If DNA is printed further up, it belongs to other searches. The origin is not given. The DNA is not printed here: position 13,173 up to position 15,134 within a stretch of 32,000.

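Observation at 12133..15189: Compact cassette of small ORF, radical SAM enzyme and MFS exporter: candidate uncharacterised modified-peptide (RiPP-like) system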

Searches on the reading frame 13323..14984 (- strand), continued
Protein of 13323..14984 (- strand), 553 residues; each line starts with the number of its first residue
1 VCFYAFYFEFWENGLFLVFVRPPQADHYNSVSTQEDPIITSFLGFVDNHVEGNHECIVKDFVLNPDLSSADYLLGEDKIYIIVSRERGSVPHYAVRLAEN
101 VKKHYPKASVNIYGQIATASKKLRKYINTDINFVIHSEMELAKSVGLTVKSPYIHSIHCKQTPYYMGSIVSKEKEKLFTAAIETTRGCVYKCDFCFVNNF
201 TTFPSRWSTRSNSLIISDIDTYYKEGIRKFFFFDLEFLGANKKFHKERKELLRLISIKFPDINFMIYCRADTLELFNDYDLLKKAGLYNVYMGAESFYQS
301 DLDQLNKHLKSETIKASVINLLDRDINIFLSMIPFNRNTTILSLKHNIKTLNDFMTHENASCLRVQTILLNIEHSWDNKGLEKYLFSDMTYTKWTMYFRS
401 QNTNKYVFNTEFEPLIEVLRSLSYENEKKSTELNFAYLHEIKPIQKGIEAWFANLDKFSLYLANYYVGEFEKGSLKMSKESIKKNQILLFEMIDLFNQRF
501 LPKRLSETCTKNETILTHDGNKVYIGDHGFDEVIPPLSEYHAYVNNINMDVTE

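Call 52: search_protein_families(library=ncbifam, proteins=[P0058, P0060, P0063, P0065, P0067, P0061, P0066, P0069, P0070, P0064], max_evalue=1e-10)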
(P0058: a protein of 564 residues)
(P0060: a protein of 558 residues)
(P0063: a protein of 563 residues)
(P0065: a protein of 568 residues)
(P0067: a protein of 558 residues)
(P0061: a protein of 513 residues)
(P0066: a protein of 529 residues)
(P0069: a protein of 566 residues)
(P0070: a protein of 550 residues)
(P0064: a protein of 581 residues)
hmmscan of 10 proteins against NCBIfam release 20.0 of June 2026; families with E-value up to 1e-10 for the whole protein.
P0058 (564 aa): 13 families
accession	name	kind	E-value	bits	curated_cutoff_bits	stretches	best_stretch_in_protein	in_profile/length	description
TIGR02026.1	BchE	equivalog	1.9e-24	86.4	481.35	1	106-361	108-360/497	magnesium-protoporphyrin IX monomethyl ester anaerobic oxidative cyclase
TIGR03975.1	rSAM_ocin_1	subfamily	4e-24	85.1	281.85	1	82-339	149-403/606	RiPP maturation radical SAM C-methyltransferase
TIGR03471.1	HpnJ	equivalog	6.7e-23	81.3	577.6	1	94-345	100-344/472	hopanoid biosynthesis associated radical SAM protein HpnJ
NF040546.1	rSAM_CUAEP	equivalog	1.9e-20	73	500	1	26-360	17-335/468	CUAEP/CCAEP-tail radical SAM (seleno)protein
TIGR04479.1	bcpD_PhpK_rSAM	subfamily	7.4e-20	70.8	600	1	122-340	182-383/504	PhpK family radical SAM P-methyltransferase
TIGR04072.2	rSAM_ladder_B12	equivalog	5e-19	68.2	360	1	29-407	25-383/443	lipid biosynthesis B12-binding/radical SAM protein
NF040542.1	rSAM_RCCLKC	equivalog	5.7e-18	65.3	450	1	26-357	17-341/423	arsinothricin biosynthesis radical SAM protein ArsL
TIGR04014.1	B12_SAM_MJ_0865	equivalog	4e-17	62.1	360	1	92-346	69-316/434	methyl-coenzyme M reductase glutamine C-methyltransferase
TIGR04367.1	HpnR_B12_rSAM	equivalog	8.4e-17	60.9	650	1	29-367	29-352/490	hopanoid C-3 methylase HpnR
TIGR04385.1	B12_rSAM_cofa1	equivalog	1.1e-16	61.1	450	1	28-341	26-339/438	B12 lower ligand biosynthesis radical SAM protein BzaD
NF045585.1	rSAM_slr0320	equivalog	1.4e-15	56.8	775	1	184-361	231-400/511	photosystem II high light acclimation radical SAM protein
TIGR04295.1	B12_rSAM_oligo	hypoth_equivalog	5.5e-14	51.7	400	1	68-314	81-309/422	TIGR04295 family B12-binding domain-containing radical SAM protein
NF050148.1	rSAM_ApyD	equivalog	6.4e-11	41.3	750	1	52-322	67-322/645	RiPP biosynthesis radical SAM protein ApyD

P0060 (558 aa): 11 families
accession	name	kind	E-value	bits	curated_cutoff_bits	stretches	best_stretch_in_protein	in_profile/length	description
TIGR03471.1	HpnJ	equivalog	1.9e-21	76.5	577.6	1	115-343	106-327/472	hopanoid biosynthesis associated radical SAM protein HpnJ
TIGR02026.1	BchE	equivalog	6.8e-20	71.4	481.35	1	129-374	116-358/497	magnesium-protoporphyrin IX monomethyl ester anaerobic oxidative cyclase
NF040546.1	rSAM_CUAEP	equivalog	1.6e-16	60.1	500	1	31-371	11-331/468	CUAEP/CCAEP-tail radical SAM (seleno)protein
NF040542.1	rSAM_RCCLKC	equivalog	7.2e-16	58.3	450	1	196-373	173-342/423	arsinothricin biosynthesis radical SAM protein ArsL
TIGR04072.2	rSAM_ladder_B12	equivalog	2.2e-15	56.2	360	1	104-355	95-323/443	lipid biosynthesis B12-binding/radical SAM protein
TIGR04385.1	B12_rSAM_cofa1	equivalog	5.2e-15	55.6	450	1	114-361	105-344/438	B12 lower ligand biosynthesis radical SAM protein BzaD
NF045585.1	rSAM_slr0320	equivalog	6.7e-15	54.6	775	1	200-348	232-374/511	photosystem II high light acclimation radical SAM protein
TIGR04014.1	B12_SAM_MJ_0865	equivalog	7e-15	54.7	360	1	95-361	56-316/434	methyl-coenzyme M reductase glutamine C-methyltransferase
TIGR03975.1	rSAM_ocin_1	subfamily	8.4e-15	54.3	281.85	1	129-354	182-403/606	RiPP maturation radical SAM C-methyltransferase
NF038361.1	rSAM_Sden_1168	equivalog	1e-11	44.2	575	1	128-355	198-425/560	Sden_1168 family B12-binding radical SAM P-methyltransferase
TIGR04479.1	bcpD_PhpK_rSAM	subfamily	1.2e-11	43.7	600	1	205-355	243-383/504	PhpK family radical SAM P-methyltransferase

P0063 (563 aa): 13 families
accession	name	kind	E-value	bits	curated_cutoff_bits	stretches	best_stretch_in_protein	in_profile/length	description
TIGR03471.1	HpnJ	equivalog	5.9e-25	88.1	577.6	1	92-359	88-345/472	hopanoid biosynthesis associated radical SAM protein HpnJ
TIGR02026.1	BchE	equivalog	3.6e-22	78.9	481.35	1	200-439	194-416/497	magnesium-protoporphyrin IX monomethyl ester anaerobic oxidative cyclase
TIGR04367.1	HpnR_B12_rSAM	equivalog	4.1e-19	68.5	650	1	58-359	49-333/490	hopanoid C-3 methylase HpnR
TIGR04385.1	B12_rSAM_cofa1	equivalog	1.5e-18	67.3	450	1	117-378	114-363/438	B12 lower ligand biosynthesis radical SAM protein BzaD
TIGR04479.1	bcpD_PhpK_rSAM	subfamily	2.2e-18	65.9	600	1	114-400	160-427/504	PhpK family radical SAM P-methyltransferase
TIGR03975.1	rSAM_ocin_1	subfamily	2.9e-18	65.7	281.85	1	117-352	173-403/606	RiPP maturation radical SAM C-methyltransferase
TIGR04072.2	rSAM_ladder_B12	equivalog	2.2e-17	62.8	360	1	197-351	177-321/443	lipid biosynthesis B12-binding/radical SAM protein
NF045585.1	rSAM_slr0320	equivalog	4.7e-17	61.7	775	1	202-347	237-375/511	photosystem II high light acclimation radical SAM protein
TIGR04014.1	B12_SAM_MJ_0865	equivalog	6.7e-15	54.8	360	1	90-359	59-316/434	methyl-coenzyme M reductase glutamine C-methyltransferase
NF040546.1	rSAM_CUAEP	equivalog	1.4e-14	53.7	500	1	90-374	66-336/468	CUAEP/CCAEP-tail radical SAM (seleno)protein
NF040542.1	rSAM_RCCLKC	equivalog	7.9e-14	51.6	450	1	103-376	78-347/423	arsinothricin biosynthesis radical SAM protein ArsL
NF050148.1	rSAM_ApyD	equivalog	1.2e-11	43.7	750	1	110-410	111-394/645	RiPP biosynthesis radical SAM protein ApyD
NF038361.1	rSAM_Sden_1168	equivalog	7.9e-11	41.2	575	0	126-354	200-426/560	Sden_1168 family B12-binding radical SAM P-methyltransferase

P0065 (568 aa): 15 families
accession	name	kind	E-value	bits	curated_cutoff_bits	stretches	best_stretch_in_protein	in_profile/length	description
TIGR03471.1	HpnJ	equivalog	1.4e-31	110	577.6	1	70-350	74-344/472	hopanoid biosynthesis associated radical SAM protein HpnJ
TIGR02026.1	BchE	equivalog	3.9e-31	108.4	481.35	1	108-416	106-402/497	magnesium-protoporphyrin IX monomethyl ester anaerobic oxidative cyclase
TIGR03975.1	rSAM_ocin_1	subfamily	1.6e-23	83.1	281.85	1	93-345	154-404/606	RiPP maturation radical SAM C-methyltransferase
TIGR04367.1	HpnR_B12_rSAM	equivalog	2.9e-19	69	650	1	76-351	73-333/490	hopanoid C-3 methylase HpnR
TIGR04014.1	B12_SAM_MJ_0865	equivalog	3.6e-19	68.9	360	1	82-350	55-315/434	methyl-coenzyme M reductase glutamine C-methyltransferase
NF050148.1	rSAM_ApyD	equivalog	8.8e-19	67.3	750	1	51-351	63-346/645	RiPP biosynthesis radical SAM protein ApyD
TIGR04385.1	B12_rSAM_cofa1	equivalog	2e-18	66.8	450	1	116-420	122-413/438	B12 lower ligand biosynthesis radical SAM protein BzaD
NF040542.1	rSAM_RCCLKC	equivalog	1.7e-17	63.7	450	1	36-363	27-342/423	arsinothricin biosynthesis radical SAM protein ArsL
TIGR04072.2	rSAM_ladder_B12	equivalog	4.4e-17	61.9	360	1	78-419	84-390/443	lipid biosynthesis B12-binding/radical SAM protein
TIGR04479.1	bcpD_PhpK_rSAM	subfamily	1.7e-16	59.7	600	1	125-346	181-384/504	PhpK family radical SAM P-methyltransferase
NF040546.1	rSAM_CUAEP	equivalog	1.3e-12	47.1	500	1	30-366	20-336/468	CUAEP/CCAEP-tail radical SAM (seleno)protein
TIGR04013.1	B12_SAM_MJ_1487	hypoth_equivalog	2.4e-12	46.4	251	1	64-381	45-343/382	TIGR04013 family B12-binding domain/radical SAM domain-containing protein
TIGR04295.1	B12_rSAM_oligo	hypoth_equivalog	5e-12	45.2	400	1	107-326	114-316/422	TIGR04295 family B12-binding domain-containing radical SAM protein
TIGR04190.1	B12_SAM_Ta0216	equivalog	6.3e-12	44.9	500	1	110-336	125-358/554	TIGR04190 family B12-binding domain/radical SAM domain protein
NF045585.1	rSAM_slr0320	equivalog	6.5e-11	41.4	775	1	198-341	240-377/511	photosystem II high light acclimation radical SAM protein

P0067 (558 aa): 10 families
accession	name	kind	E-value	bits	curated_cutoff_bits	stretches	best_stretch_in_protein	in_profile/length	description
TIGR02026.1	BchE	equivalog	5.8e-24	84.8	481.35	1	60-355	61-359/497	magnesium-protoporphyrin IX monomethyl ester anaerobic oxidative cyclase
TIGR03471.1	HpnJ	equivalog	7.6e-17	61.3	577.6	1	112-362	118-366/472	hopanoid biosynthesis associated radical SAM protein HpnJ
TIGR04072.2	rSAM_ladder_B12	equivalog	9.5e-17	60.8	360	1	163-375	160-363/443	lipid biosynthesis B12-binding/radical SAM protein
NF040546.1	rSAM_CUAEP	equivalog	2.3e-16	59.6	500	1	76-358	60-338/468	CUAEP/CCAEP-tail radical SAM (seleno)protein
NF040542.1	rSAM_RCCLKC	equivalog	1e-15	57.8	450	1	86-360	71-349/423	arsinothricin biosynthesis radical SAM protein ArsL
TIGR04479.1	bcpD_PhpK_rSAM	subfamily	9.6e-13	47.3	600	1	176-370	232-415/504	PhpK family radical SAM P-methyltransferase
TIGR03975.1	rSAM_ocin_1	subfamily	5.6e-12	45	281.85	1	114-335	181-404/606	RiPP maturation radical SAM C-methyltransferase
TIGR04385.1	B12_rSAM_cofa1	equivalog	1.2e-11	44.6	450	1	90-361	96-364/438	B12 lower ligand biosynthesis radical SAM protein BzaD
NF038361.1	rSAM_Sden_1168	equivalog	1.5e-11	43.5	575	1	114-361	198-451/560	Sden_1168 family B12-binding radical SAM P-methyltransferase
TIGR04367.1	HpnR_B12_rSAM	equivalog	2.6e-11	42.7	650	1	188-341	189-333/490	hopanoid C-3 methylase HpnR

P0061 (513 aa): 16 families
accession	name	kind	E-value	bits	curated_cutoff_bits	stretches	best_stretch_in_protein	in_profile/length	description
TIGR02026.1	BchE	equivalog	4.2e-29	101.8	481.35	1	114-359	116-357/497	magnesium-protoporphyrin IX monomethyl ester anaerobic oxidative cyclase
TIGR04385.1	B12_rSAM_cofa1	equivalog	7.9e-26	91.2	450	1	31-418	28-414/438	B12 lower ligand biosynthesis radical SAM protein BzaD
TIGR03471.1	HpnJ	equivalog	3.1e-24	85.7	577.6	1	40-361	47-359/472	hopanoid biosynthesis associated radical SAM protein HpnJ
TIGR04072.2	rSAM_ladder_B12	equivalog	1.8e-22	79.6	360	1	32-419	27-393/443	lipid biosynthesis B12-binding/radical SAM protein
TIGR04367.1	HpnR_B12_rSAM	equivalog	1.5e-21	76.5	650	1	110-347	111-333/490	hopanoid C-3 methylase HpnR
NF040542.1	rSAM_RCCLKC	equivalog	1.8e-19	70.2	450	1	47-358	34-341/423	arsinothricin biosynthesis radical SAM protein ArsL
TIGR03975.1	rSAM_ocin_1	subfamily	8.2e-19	67.5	281.85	1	106-341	174-404/606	RiPP maturation radical SAM C-methyltransferase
TIGR04479.1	bcpD_PhpK_rSAM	subfamily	2.8e-18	65.6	600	1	114-377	171-416/504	PhpK family radical SAM P-methyltransferase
NF050148.1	rSAM_ApyD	equivalog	1.3e-17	63.5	750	1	129-347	142-346/645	RiPP biosynthesis radical SAM protein ApyD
TIGR04014.1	B12_SAM_MJ_0865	equivalog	1.6e-17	63.5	360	1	86-355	62-323/434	methyl-coenzyme M reductase glutamine C-methyltransferase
TIGR04295.1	B12_rSAM_oligo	hypoth_equivalog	1.4e-14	53.7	400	1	24-329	26-324/422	TIGR04295 family B12-binding domain-containing radical SAM protein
NF040546.1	rSAM_CUAEP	equivalog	2.2e-13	49.7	500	1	107-454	92-425/468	CUAEP/CCAEP-tail radical SAM (seleno)protein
NF045585.1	rSAM_slr0320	equivalog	3e-13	49.1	775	1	193-354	238-391/511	photosystem II high light acclimation radical SAM protein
TIGR04013.1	B12_SAM_MJ_1487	hypoth_equivalog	4.8e-13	48.7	251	1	80-347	61-313/382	TIGR04013 family B12-binding domain/radical SAM domain-containing protein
NF033070.1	rSAM_AprD4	equivalog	1.5e-11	43.8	500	1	104-324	116-322/456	AprD4 family radical SAM diol-dehydratase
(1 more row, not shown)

P0066 (529 aa): 11 families
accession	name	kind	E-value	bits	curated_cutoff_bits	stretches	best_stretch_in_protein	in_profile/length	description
TIGR02026.1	BchE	equivalog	1.2e-23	83.7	481.35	1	28-395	24-382/497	magnesium-protoporphyrin IX monomethyl ester anaerobic oxidative cyclase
TIGR04072.2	rSAM_ladder_B12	equivalog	7e-20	71.1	360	1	194-372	181-354/443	lipid biosynthesis B12-binding/radical SAM protein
TIGR03975.1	rSAM_ocin_1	subfamily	5.4e-18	64.8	281.85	1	118-345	182-405/606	RiPP maturation radical SAM C-methyltransferase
TIGR04479.1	bcpD_PhpK_rSAM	subfamily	5.6e-16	58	600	1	130-392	185-428/504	PhpK family radical SAM P-methyltransferase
NF045585.1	rSAM_slr0320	equivalog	6.8e-16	57.9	775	1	194-334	236-371/511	photosystem II high light acclimation radical SAM protein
TIGR03471.1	HpnJ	equivalog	3.1e-15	56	577.6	1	44-348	48-343/472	hopanoid biosynthesis associated radical SAM protein HpnJ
TIGR04014.1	B12_SAM_MJ_0865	equivalog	1.5e-14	53.7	360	1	119-344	91-310/434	methyl-coenzyme M reductase glutamine C-methyltransferase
TIGR04367.1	HpnR_B12_rSAM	equivalog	4.2e-14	52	650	1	27-349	23-332/490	hopanoid C-3 methylase HpnR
NF040546.1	rSAM_CUAEP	equivalog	3.1e-13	49.2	500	1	35-369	22-340/468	CUAEP/CCAEP-tail radical SAM (seleno)protein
NF040542.1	rSAM_RCCLKC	equivalog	1.6e-11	44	450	1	36-362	23-342/423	arsinothricin biosynthesis radical SAM protein ArsL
TIGR04385.1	B12_rSAM_cofa1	equivalog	3.8e-11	42.9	450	1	123-394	128-388/438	B12 lower ligand biosynthesis radical SAM protein BzaD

P0069 (566 aa): 11 families
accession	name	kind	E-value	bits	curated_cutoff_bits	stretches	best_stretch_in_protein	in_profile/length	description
TIGR02026.1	BchE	equivalog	1.2e-24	87.1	481.35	1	125-361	115-349/497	magnesium-protoporphyrin IX monomethyl ester anaerobic oxidative cyclase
TIGR03471.1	HpnJ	equivalog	6.7e-22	78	577.6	1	112-357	106-344/472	hopanoid biosynthesis associated radical SAM protein HpnJ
TIGR04385.1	B12_rSAM_cofa1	equivalog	2.9e-19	69.6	450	1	113-353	107-339/438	B12 lower ligand biosynthesis radical SAM protein BzaD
TIGR04479.1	bcpD_PhpK_rSAM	subfamily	2.6e-18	65.7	600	1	26-352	74-383/504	PhpK family radical SAM P-methyltransferase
TIGR03975.1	rSAM_ocin_1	subfamily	6.3e-17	61.3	281.85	1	126-352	182-404/606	RiPP maturation radical SAM C-methyltransferase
TIGR04072.2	rSAM_ladder_B12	equivalog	2.9e-16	59.1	360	1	196-352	176-323/443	lipid biosynthesis B12-binding/radical SAM protein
NF045585.1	rSAM_slr0320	equivalog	1.3e-15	56.9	775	1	198-347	233-376/511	photosystem II high light acclimation radical SAM protein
TIGR04014.1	B12_SAM_MJ_0865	equivalog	1.6e-15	56.8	360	1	101-358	65-316/434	methyl-coenzyme M reductase glutamine C-methyltransferase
NF040542.1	rSAM_RCCLKC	equivalog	3.9e-12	46.1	450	1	103-369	77-341/423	arsinothricin biosynthesis radical SAM protein ArsL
NF040546.1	rSAM_CUAEP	equivalog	4.8e-12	45.3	500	1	97-371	70-334/468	CUAEP/CCAEP-tail radical SAM (seleno)protein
TIGR04013.1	B12_SAM_MJ_1487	hypoth_equivalog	1.5e-11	43.8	251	1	111-381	77-336/382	TIGR04013 family B12-binding domain/radical SAM domain-containing protein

P0070 (550 aa): 15 families
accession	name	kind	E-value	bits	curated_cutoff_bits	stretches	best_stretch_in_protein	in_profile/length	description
TIGR02026.1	BchE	equivalog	4.4e-30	105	481.35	1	91-369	83-360/497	magnesium-protoporphyrin IX monomethyl ester anaerobic oxidative cyclase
TIGR03471.1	HpnJ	equivalog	5.4e-28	98.1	577.6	1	121-369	121-360/472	hopanoid biosynthesis associated radical SAM protein HpnJ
TIGR03975.1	rSAM_ocin_1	subfamily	5.7e-19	68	281.85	1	112-343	172-399/606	RiPP maturation radical SAM C-methyltransferase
TIGR04072.2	rSAM_ladder_B12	equivalog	1.4e-18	66.7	360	1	114-343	114-318/443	lipid biosynthesis B12-binding/radical SAM protein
NF040542.1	rSAM_RCCLKC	equivalog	1.8e-18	67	450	1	92-367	71-343/423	arsinothricin biosynthesis radical SAM protein ArsL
TIGR04385.1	B12_rSAM_cofa1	equivalog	2.2e-18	66.7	450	1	111-380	112-373/438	B12 lower ligand biosynthesis radical SAM protein BzaD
TIGR04367.1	HpnR_B12_rSAM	equivalog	4.2e-18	65.2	650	1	120-354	114-333/490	hopanoid C-3 methylase HpnR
NF045585.1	rSAM_slr0320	equivalog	4.3e-18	65.1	775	1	89-344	130-377/511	photosystem II high light acclimation radical SAM protein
NF050148.1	rSAM_ApyD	equivalog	1.1e-17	63.7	750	1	121-440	127-426/645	RiPP biosynthesis radical SAM protein ApyD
TIGR04190.1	B12_SAM_Ta0216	equivalog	2.5e-17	62.7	500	1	18-352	32-376/554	TIGR04190 family B12-binding domain/radical SAM domain protein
TIGR04479.1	bcpD_PhpK_rSAM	subfamily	4.9e-17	61.5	600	1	129-410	181-440/504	PhpK family radical SAM P-methyltransferase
TIGR04014.1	B12_SAM_MJ_0865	equivalog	6.9e-17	61.4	360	1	115-403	84-357/434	methyl-coenzyme M reductase glutamine C-methyltransferase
NF040546.1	rSAM_CUAEP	equivalog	2.1e-16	59.7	500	1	93-372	71-339/468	CUAEP/CCAEP-tail radical SAM (seleno)protein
TIGR04013.1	B12_SAM_MJ_1487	hypoth_equivalog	2.7e-14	52.8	251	1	116-403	87-356/382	TIGR04013 family B12-binding domain/radical SAM domain-containing protein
TIGR04295.1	B12_rSAM_oligo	hypoth_equivalog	1.1e-12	47.4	400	1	115-332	118-319/422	TIGR04295 family B12-binding domain-containing radical SAM protein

P0064 (581 aa): 14 families
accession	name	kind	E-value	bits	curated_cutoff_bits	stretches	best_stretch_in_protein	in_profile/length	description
TIGR02026.1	BchE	equivalog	3e-28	98.9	481.35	1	100-349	101-347/497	magnesium-protoporphyrin IX monomethyl ester anaerobic oxidative cyclase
TIGR03471.1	HpnJ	equivalog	5.2e-28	98.1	577.6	1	80-435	86-425/472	hopanoid biosynthesis associated radical SAM protein HpnJ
TIGR04072.2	rSAM_ladder_B12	equivalog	1.8e-21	76.3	360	1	191-375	181-357/443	lipid biosynthesis B12-binding/radical SAM protein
TIGR03975.1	rSAM_ocin_1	subfamily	2.8e-17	62.4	281.85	1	114-341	182-404/606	RiPP maturation radical SAM C-methyltransferase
TIGR04479.1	bcpD_PhpK_rSAM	subfamily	2.3e-16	59.3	600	1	190-388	241-427/504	PhpK family radical SAM P-methyltransferase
TIGR04385.1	B12_rSAM_cofa1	equivalog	7.1e-16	58.5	450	1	192-372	197-369/438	B12 lower ligand biosynthesis radical SAM protein BzaD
TIGR04014.1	B12_SAM_MJ_0865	equivalog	3.5e-15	55.7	360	1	104-347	80-316/434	methyl-coenzyme M reductase glutamine C-methyltransferase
TIGR04367.1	HpnR_B12_rSAM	equivalog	4.4e-15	55.2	650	1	29-347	28-333/490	hopanoid C-3 methylase HpnR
NF050148.1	rSAM_ApyD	equivalog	5.3e-15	54.8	750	1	139-399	152-395/645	RiPP biosynthesis radical SAM protein ApyD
TIGR04295.1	B12_rSAM_oligo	hypoth_equivalog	1.9e-14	53.2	400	1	19-324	38-318/422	TIGR04295 family B12-binding domain-containing radical SAM protein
NF040542.1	rSAM_RCCLKC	equivalog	2.1e-14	53.5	450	1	27-358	17-341/423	arsinothricin biosynthesis radical SAM protein ArsL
NF040546.1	rSAM_CUAEP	equivalog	4.2e-13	48.8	500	1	27-361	17-335/468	CUAEP/CCAEP-tail radical SAM (seleno)protein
NF045585.1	rSAM_slr0320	equivalog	7.3e-13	47.9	775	1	191-350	236-389/511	photosystem II high light acclimation radical SAM protein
NF038361.1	rSAM_Sden_1168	equivalog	1.6e-11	43.5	575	1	142-360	235-444/560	Sden_1168 family B12-binding radical SAM P-methyltransferase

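Call 67: predict_structure(alignment_id=A2)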
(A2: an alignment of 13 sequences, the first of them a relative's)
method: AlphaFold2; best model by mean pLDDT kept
length: 348 residues; sequences in the alignment: 13
mean_pLDDT: 91.4   pTM: 0.87
mean pLDDT of the five models: 91.4, 91.1, 91.0, 90.2, 90.1
residues with pLDDT >= 90: 255; 70-90: 84; 50-70: 5; < 50: 4
segments of 3 or more residues with pLDDT < 50: 345-348
pLDDT, mean of each block of 10 residues (from residue 1): 86 96 96 96 92 88 96 92 84 96 91 83 92 96 91 93 97 97 92 89 96 90 97 96 94 96 95 87 93 94 91 93 81 91 57
secondary structure, 60 per line:
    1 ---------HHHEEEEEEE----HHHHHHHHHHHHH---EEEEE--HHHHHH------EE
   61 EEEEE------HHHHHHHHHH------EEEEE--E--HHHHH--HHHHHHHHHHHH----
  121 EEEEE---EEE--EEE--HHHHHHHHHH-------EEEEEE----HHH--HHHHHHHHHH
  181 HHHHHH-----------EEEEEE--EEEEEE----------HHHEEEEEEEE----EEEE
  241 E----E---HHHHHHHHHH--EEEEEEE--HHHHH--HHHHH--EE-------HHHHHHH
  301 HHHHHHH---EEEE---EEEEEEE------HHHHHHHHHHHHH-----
elements in order: E13-19 H24-36 E40-44 H47-52 E59-65 H72-81 E88-92 H98-102 H105-116 E121-125 E129-131 E134-136 H139-148 E156-161 H171-186 E198-203 E206-211 E225-232 E237-241 H250-259 E262-268 H271-275 H278-282 H294-307 E311-314 E318-324 H331-343
